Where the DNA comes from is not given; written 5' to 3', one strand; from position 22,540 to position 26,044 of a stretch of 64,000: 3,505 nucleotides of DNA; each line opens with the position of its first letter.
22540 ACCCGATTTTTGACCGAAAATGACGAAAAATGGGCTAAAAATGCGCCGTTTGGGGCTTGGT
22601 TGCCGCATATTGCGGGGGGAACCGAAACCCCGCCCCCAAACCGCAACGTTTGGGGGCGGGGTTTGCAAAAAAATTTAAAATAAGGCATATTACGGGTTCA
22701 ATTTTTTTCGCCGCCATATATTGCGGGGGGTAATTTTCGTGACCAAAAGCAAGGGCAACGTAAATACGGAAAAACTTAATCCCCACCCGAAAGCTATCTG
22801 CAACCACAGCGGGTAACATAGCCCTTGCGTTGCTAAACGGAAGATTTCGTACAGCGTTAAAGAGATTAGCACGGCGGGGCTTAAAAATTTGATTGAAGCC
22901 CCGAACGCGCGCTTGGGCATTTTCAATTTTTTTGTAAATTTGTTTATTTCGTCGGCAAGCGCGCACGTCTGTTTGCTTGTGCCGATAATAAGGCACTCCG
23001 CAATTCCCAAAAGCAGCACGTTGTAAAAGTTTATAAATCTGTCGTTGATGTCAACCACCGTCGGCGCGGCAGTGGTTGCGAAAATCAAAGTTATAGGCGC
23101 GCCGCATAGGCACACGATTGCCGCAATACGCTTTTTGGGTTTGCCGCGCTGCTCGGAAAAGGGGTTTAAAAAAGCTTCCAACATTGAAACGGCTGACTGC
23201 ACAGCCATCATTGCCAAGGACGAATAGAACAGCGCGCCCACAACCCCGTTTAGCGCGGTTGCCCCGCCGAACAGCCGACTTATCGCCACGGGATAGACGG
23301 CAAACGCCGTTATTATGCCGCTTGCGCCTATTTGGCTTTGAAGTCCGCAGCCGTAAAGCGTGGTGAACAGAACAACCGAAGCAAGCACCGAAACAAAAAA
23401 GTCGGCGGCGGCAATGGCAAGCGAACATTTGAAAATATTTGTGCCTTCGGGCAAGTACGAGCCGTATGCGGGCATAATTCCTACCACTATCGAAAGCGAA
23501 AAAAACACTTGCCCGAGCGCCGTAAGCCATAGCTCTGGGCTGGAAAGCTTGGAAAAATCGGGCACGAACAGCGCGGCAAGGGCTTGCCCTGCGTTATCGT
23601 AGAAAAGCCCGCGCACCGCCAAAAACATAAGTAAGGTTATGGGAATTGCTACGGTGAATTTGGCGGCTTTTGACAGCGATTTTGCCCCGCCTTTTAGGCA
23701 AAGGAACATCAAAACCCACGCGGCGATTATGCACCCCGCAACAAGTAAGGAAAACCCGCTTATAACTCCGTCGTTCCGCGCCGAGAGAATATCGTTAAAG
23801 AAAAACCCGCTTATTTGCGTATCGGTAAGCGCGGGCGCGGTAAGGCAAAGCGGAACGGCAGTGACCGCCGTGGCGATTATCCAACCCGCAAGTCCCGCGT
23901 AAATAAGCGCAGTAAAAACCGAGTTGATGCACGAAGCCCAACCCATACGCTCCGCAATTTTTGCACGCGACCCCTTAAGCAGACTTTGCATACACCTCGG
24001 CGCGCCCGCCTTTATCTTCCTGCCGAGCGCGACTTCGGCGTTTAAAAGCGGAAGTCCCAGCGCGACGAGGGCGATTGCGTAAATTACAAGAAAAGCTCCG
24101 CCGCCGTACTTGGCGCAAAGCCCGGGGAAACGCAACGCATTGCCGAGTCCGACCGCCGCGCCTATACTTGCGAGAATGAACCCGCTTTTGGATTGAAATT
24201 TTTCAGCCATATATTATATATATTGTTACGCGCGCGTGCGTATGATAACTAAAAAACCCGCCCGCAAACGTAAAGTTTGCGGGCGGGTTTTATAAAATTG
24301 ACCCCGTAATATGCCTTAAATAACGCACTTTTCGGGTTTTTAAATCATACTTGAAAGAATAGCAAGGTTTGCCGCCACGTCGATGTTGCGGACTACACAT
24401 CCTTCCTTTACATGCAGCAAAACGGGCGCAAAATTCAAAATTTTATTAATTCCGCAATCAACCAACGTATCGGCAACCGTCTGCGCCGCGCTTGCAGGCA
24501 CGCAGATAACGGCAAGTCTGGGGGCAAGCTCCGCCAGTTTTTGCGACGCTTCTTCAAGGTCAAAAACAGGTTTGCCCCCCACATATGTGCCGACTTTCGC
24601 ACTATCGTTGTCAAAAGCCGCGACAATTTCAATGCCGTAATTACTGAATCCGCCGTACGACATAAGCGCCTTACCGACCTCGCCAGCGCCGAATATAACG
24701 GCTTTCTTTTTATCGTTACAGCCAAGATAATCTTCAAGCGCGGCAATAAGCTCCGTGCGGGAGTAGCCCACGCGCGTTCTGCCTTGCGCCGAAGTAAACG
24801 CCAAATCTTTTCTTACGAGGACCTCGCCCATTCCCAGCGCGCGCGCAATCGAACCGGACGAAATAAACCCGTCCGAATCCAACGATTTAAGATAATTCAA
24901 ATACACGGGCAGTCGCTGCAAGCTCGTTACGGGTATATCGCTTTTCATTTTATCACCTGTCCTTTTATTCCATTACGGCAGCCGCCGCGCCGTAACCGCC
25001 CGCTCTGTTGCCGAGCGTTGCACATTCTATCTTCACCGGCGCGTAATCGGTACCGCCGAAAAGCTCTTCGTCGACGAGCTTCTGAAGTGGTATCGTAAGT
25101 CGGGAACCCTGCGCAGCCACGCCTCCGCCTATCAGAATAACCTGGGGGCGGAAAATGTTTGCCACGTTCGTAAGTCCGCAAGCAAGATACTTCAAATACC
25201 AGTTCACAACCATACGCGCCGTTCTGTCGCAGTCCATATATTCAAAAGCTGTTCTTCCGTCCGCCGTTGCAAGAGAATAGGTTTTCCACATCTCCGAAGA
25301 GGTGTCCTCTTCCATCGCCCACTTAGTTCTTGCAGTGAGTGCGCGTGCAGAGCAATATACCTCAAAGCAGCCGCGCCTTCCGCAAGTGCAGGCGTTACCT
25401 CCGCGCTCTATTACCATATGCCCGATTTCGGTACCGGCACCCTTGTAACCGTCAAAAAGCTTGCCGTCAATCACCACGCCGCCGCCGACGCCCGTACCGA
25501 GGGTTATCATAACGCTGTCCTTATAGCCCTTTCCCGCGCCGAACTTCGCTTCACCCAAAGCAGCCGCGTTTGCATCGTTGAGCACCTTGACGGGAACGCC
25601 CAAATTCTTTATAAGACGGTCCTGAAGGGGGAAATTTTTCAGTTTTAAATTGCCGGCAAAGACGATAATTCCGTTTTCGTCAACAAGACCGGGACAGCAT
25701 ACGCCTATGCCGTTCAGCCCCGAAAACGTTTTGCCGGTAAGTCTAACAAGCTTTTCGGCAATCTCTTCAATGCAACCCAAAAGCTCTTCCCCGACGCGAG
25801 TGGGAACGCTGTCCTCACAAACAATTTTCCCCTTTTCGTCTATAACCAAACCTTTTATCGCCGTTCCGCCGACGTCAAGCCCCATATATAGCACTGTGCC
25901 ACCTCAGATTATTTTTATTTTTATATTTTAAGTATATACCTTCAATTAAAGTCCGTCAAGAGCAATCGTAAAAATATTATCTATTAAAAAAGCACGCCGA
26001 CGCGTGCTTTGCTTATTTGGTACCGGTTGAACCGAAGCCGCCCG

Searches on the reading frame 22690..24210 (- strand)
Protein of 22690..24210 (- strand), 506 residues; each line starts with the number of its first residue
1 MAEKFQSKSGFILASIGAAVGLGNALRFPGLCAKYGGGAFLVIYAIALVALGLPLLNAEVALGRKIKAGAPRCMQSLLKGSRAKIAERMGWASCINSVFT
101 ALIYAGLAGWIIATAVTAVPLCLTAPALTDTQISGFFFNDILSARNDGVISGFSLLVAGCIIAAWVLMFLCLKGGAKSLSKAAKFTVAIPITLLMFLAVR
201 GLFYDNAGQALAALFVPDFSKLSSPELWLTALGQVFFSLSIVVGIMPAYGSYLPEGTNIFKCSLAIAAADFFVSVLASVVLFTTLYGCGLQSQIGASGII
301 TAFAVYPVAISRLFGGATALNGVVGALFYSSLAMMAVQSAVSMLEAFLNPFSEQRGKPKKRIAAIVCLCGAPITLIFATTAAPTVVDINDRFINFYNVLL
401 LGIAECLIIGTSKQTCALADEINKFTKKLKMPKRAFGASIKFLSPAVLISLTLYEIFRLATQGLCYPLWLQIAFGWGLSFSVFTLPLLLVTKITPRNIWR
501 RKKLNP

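Call 9: search_protein_families(library=pfam, proteins=[window:22690-24210:-])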
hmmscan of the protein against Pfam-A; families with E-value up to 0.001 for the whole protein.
window:22690-24210:- (506 aa): 1 family
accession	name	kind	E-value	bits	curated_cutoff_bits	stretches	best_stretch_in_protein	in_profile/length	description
PF00209.24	SNF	-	1.5e-63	215.8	27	2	153-492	176-520/524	Sodium:neurotransmitter symporter family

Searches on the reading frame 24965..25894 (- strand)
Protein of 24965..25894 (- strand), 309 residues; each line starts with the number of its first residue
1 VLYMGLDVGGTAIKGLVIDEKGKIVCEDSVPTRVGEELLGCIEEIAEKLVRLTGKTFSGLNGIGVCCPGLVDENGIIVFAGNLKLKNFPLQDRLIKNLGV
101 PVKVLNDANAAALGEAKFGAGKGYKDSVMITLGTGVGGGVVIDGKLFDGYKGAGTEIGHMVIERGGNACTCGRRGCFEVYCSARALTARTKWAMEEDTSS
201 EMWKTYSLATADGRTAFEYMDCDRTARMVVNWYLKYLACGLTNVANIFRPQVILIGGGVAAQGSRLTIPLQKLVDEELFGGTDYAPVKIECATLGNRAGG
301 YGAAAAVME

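Call 9: search_protein_families(library=pfam, proteins=[window:24965-25894:-])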
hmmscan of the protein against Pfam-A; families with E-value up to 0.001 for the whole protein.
window:24965-25894:- (309 aa): 1 family
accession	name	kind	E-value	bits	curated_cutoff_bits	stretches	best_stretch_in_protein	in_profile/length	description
PF00480.26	ROK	-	4.5e-69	233.7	22.9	1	3-307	1-291/294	ROK family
